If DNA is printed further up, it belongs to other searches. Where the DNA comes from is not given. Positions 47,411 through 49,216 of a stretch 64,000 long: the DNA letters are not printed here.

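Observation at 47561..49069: One polypeptide fuses a TIR-like domain to a divergent GGDEF/palm-cyclase-like domain (DNDEF signature, ~125-aa insertion): a candidate new nucleotide-signalling defence gene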

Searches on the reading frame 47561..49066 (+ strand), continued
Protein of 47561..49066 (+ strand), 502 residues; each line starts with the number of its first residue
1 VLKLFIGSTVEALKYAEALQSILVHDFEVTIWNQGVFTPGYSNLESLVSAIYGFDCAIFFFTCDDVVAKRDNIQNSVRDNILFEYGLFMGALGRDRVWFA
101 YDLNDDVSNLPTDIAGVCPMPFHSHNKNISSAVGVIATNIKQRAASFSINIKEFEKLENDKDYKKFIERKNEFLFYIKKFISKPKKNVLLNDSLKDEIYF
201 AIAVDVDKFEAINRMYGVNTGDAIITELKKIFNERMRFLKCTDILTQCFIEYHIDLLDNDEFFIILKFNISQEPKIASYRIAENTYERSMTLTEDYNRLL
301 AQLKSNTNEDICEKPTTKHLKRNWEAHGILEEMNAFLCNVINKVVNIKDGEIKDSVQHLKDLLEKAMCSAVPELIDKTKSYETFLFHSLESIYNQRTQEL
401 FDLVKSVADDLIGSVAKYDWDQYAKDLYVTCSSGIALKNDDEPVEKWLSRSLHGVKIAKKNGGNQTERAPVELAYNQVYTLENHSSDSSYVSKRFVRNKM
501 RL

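Call 95: fold_search(model_id=the predicted structure, library=viral)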
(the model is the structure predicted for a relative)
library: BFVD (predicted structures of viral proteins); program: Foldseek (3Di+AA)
matches with E <= 10: 614; with E <= 0.001: 7
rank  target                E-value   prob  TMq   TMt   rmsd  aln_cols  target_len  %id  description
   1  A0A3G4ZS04            7.2e-06  1.00  0.24  0.62   3.4       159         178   17  Uncharacterized protein [Terrestrivirus sp.]
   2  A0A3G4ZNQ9            1.2e-05  1.00  0.26  0.52   5.7       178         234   16  CD-NTase-associated protein 12/Pycsar effector protein TIR domain-containing protein [Terrestrivirus sp.]
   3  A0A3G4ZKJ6            1.0e-04  1.00  0.24  0.35  29.8       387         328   14  Uncharacterized protein [Terrestrivirus sp.]
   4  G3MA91                1.4e-04  1.00  0.26  0.50  22.4       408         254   13  Gp350 [Bacillus phage G]
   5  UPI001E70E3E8         2.7e-04  1.00  0.23  0.54  13.2       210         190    8  (no name look-up for this kind of identifier)
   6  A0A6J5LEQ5            3.3e-04  1.00  0.27  0.36  19.8       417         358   10  Diguanylate cyclase AdrA [uncultured Caudovirales phage]
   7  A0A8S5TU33            4.2e-04  0.99  0.21  0.28  20.2       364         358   14  Deoxyribosyltransferase [Siphoviridae sp. ctYcY12]
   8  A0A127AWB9            2.1e-03  1.00  0.24  0.63  10.1       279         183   12  Diguanylate cyclase [Bacillus phage SP-15]
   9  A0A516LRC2            9.3e-03  0.99  0.20  0.54  13.7       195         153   10  (no name in the UniProt tables at hand)
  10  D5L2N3                1.4e-02  1.00  0.20  0.59   4.6       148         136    9  Nucleotidyl transferase [uncultured virus]
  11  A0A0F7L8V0            1.7e-02  0.51  0.12  0.15  13.3       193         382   11  Glycosyl transferase [uncultured marine virus]
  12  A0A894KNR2            2.1e-02  0.33  0.09  0.13  20.9       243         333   11  PI329L [African swine fever virus]
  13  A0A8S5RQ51            2.3e-02  1.00  0.23  0.25  10.6       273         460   10  GGDEF protein (Fragment) [virus sp. ctr1v16]
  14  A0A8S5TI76            3.3e-02  0.93  0.18  0.41   6.0       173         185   12  Uncharacterized protein [Myoviridae sp. ctIty1]
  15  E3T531                4.1e-02  0.75  0.18  0.17  16.0       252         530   16  Putative methyltransferase [Cafeteria roenbergensis virus (strain BV-PW1)]
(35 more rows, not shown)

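Call 103: search_protein_families(library=phrogs, proteins=[window:47561-49066:+], max_evalue=0.001)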
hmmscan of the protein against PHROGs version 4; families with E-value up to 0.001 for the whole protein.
window:47561-49066:+ (502 aa): 3 families
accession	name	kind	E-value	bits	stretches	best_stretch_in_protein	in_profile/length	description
phrog_16442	-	unknown function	4.9e-09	36.8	1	56-129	198-271/287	-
phrog_5594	-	unknown function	1.1e-05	25.6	0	194-237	383-426/528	-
phrog_9661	-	unknown function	0.00026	21.5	0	189-244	133-187/274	-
